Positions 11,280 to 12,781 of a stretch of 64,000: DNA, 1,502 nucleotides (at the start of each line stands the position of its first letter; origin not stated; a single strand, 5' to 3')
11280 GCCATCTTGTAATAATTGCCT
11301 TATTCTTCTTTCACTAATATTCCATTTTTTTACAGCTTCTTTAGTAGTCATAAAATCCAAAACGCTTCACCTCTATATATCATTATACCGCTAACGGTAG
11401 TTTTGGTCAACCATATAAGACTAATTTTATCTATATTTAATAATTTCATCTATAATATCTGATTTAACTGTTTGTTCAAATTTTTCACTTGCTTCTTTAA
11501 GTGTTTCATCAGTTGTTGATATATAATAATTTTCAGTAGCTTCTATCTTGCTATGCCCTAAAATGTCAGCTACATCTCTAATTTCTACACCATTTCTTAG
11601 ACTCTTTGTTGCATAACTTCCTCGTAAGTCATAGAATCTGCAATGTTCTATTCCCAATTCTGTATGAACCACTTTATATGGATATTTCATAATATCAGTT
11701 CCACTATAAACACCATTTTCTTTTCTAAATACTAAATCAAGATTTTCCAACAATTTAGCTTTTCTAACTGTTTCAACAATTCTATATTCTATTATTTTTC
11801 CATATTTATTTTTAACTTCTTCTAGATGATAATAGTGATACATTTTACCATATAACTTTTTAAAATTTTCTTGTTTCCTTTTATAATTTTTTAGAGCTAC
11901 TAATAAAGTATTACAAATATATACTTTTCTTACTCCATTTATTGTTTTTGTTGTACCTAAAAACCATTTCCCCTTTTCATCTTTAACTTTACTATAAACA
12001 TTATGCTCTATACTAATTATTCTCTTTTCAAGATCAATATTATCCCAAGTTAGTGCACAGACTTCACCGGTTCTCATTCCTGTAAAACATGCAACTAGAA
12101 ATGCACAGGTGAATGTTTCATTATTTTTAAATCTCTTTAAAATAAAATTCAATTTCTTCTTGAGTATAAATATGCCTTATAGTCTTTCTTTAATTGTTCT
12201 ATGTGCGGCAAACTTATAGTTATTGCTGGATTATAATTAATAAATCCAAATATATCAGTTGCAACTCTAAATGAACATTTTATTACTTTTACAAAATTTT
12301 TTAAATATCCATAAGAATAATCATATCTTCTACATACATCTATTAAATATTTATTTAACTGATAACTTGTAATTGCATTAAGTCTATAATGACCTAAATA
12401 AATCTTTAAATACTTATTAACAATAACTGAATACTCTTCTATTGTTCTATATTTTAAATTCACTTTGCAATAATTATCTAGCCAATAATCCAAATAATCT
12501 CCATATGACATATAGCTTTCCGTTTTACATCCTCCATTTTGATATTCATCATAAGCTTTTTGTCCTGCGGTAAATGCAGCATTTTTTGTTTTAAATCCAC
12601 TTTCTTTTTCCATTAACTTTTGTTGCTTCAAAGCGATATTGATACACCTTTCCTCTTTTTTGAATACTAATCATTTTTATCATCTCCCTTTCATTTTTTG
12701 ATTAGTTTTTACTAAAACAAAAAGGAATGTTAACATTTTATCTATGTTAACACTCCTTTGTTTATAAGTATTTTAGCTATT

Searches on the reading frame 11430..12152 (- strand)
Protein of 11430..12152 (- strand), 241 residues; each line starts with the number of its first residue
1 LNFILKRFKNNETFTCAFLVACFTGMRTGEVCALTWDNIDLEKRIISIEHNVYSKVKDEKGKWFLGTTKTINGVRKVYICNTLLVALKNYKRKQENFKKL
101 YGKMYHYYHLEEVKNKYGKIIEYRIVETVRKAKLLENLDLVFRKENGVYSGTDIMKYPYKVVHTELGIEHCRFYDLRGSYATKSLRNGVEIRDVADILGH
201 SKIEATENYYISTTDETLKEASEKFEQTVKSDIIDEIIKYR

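Call 5: search_protein_families(library=pfam, max_evalue=1, proteins=[window:11430-12152:-])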
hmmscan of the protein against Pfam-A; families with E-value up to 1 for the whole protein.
seq(241 aa): 2 families
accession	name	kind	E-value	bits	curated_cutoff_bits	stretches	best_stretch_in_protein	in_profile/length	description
PF00589.27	Phage_integrase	-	3.8e-18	66.3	27.1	1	11-212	21-168/172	Phage integrase family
PF08558.16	TRF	-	0.035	14.2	25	1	54-146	32-96/239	Telomere repeat binding factor (TRF)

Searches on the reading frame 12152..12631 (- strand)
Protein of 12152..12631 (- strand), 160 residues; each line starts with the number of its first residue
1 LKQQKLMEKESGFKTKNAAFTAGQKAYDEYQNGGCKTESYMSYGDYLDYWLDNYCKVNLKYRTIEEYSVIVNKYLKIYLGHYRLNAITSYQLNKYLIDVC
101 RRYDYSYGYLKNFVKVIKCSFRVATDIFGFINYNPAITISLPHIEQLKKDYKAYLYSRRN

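Call 5: search_protein_families(library=pfam, max_evalue=1, proteins=[window:12152-12631:-])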
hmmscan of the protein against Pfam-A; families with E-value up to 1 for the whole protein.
seq(160 aa): 1 family
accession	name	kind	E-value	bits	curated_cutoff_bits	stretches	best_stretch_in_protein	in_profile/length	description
PF14659.12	Phage_int_SAM_3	-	1.1e-09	38.8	22.6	1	44-95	3-53/58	Phage integrase, N-terminal SAM-like domain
